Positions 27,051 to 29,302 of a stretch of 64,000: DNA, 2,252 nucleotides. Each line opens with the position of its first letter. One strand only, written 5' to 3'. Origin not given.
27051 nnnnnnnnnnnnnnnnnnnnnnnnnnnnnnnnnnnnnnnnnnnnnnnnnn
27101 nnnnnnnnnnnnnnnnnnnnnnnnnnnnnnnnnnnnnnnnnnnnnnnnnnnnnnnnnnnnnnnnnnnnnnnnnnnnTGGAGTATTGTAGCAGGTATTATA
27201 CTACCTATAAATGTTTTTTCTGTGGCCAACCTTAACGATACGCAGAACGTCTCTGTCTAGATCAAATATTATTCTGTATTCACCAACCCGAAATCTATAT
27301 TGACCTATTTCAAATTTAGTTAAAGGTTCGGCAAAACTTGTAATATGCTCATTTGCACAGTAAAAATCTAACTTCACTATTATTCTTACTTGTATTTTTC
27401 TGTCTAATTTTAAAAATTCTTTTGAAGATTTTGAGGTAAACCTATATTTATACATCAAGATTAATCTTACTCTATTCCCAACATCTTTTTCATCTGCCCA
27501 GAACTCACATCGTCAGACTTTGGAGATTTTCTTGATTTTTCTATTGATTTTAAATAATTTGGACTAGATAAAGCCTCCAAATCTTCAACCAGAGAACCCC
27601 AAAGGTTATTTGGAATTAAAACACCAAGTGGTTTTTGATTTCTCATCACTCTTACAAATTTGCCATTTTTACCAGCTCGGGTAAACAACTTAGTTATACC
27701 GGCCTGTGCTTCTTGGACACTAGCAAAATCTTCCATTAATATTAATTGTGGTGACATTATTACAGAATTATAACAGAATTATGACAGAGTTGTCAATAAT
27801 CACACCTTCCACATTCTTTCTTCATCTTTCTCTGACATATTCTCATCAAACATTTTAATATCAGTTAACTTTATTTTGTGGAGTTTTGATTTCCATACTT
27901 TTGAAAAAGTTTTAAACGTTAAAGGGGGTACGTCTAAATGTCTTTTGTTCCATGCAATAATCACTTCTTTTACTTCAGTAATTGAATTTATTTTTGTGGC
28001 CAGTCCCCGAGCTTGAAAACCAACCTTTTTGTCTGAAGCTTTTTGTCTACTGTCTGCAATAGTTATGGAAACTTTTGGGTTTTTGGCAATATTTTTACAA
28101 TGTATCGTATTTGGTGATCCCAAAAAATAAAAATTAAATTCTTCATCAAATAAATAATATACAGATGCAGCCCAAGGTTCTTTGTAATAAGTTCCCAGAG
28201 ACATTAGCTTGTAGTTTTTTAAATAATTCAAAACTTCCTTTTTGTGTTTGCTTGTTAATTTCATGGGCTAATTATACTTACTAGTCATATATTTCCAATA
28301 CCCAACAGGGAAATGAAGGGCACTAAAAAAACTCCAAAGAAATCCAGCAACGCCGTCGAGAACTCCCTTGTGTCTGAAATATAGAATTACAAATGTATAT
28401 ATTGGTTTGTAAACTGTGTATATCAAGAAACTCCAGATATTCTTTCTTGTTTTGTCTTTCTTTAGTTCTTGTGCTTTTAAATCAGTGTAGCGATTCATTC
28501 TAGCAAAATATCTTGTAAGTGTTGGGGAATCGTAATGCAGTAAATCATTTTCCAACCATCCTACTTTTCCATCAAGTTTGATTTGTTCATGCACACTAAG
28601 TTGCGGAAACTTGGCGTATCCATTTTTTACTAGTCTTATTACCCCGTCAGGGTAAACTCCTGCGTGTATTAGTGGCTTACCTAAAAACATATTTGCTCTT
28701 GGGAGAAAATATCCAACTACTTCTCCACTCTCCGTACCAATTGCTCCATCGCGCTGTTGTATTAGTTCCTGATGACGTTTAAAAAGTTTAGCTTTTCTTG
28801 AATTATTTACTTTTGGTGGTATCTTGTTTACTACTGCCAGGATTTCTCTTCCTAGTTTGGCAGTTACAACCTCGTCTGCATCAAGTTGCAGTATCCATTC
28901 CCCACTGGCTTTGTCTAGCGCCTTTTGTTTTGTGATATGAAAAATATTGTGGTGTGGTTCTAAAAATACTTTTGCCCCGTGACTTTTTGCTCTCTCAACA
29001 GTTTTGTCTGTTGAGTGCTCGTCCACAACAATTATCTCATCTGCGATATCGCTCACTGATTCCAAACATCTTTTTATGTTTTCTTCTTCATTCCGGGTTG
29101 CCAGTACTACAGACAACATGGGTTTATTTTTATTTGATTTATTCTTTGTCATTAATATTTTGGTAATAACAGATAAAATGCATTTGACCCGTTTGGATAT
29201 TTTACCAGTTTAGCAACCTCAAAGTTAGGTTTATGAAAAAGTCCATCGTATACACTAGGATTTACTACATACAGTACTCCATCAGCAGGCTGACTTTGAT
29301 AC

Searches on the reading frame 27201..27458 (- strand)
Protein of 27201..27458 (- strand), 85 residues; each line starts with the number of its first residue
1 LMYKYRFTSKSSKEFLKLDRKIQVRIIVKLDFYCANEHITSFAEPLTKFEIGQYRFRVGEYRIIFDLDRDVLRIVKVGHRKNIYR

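Call 74: search_protein_families(library=pfam, proteins=[window:27201-27458:-], max_evalue=0.001)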
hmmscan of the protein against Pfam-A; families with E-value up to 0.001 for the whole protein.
window:27201-27458:- (85 aa): 1 family
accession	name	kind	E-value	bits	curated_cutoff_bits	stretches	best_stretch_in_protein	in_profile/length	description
PF05016.21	ParE_toxin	-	1.6e-07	32.2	23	1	5-84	1-89/89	ParE toxin of type II toxin-antitoxin system, parDE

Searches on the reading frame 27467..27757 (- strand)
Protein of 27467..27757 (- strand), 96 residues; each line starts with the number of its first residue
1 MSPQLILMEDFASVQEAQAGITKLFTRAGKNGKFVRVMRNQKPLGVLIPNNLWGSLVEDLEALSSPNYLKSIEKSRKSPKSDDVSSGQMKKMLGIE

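Call 74: search_protein_families(library=pfam, proteins=[window:27467-27757:-], max_evalue=0.001)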
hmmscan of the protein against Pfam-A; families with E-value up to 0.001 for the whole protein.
window:27467-27757:- (96 aa): 1 family
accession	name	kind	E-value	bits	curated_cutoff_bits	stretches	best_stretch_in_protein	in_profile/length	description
PF02604.26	PhdYeFM_antitox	-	2.4e-05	24.5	29.8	1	11-75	3-67/74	Antitoxin Phd_YefM, type II toxin-antitoxin system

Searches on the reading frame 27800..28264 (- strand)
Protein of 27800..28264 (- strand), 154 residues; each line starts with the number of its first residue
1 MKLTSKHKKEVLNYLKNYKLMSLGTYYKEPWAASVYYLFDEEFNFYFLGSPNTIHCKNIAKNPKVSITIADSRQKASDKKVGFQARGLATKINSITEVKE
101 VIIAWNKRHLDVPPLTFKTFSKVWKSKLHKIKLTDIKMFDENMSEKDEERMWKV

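Call 74: search_protein_families(library=pfam, proteins=[window:27800-28264:-], max_evalue=0.001)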
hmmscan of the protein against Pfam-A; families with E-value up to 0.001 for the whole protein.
window:27800-28264:- (154 aa): 1 family
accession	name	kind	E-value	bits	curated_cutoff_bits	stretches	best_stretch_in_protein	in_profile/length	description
PF01243.27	PNPOx_N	-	1.8e-05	25.5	28.1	1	9-101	3-85/120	Pyridoxamine 5'-phosphate oxidase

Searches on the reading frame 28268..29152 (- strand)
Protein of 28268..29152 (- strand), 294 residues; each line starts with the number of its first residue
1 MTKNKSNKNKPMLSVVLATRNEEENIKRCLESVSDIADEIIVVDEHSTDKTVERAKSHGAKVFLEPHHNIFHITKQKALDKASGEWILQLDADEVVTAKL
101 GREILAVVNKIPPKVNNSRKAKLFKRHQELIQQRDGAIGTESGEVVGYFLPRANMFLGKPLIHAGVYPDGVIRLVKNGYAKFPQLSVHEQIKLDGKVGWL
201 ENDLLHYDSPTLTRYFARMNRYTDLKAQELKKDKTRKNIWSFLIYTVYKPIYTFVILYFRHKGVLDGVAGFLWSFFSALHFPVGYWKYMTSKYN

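Call 74: search_protein_families(library=pfam, proteins=[window:28268-29152:-], max_evalue=0.001)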
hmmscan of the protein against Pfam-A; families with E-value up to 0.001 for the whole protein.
window:28268-29152:- (294 aa): 2 families
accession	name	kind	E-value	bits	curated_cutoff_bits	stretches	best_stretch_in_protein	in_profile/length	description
PF00535.33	Glycos_transf_2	-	7.1e-18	65.5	23.3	1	14-110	1-105/168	Glycosyl transferase family 2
PF13704.12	Glyco_tranf_2_4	-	2.3e-07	31.7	27.5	1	20-99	1-87/98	Glycosyl transferase family 2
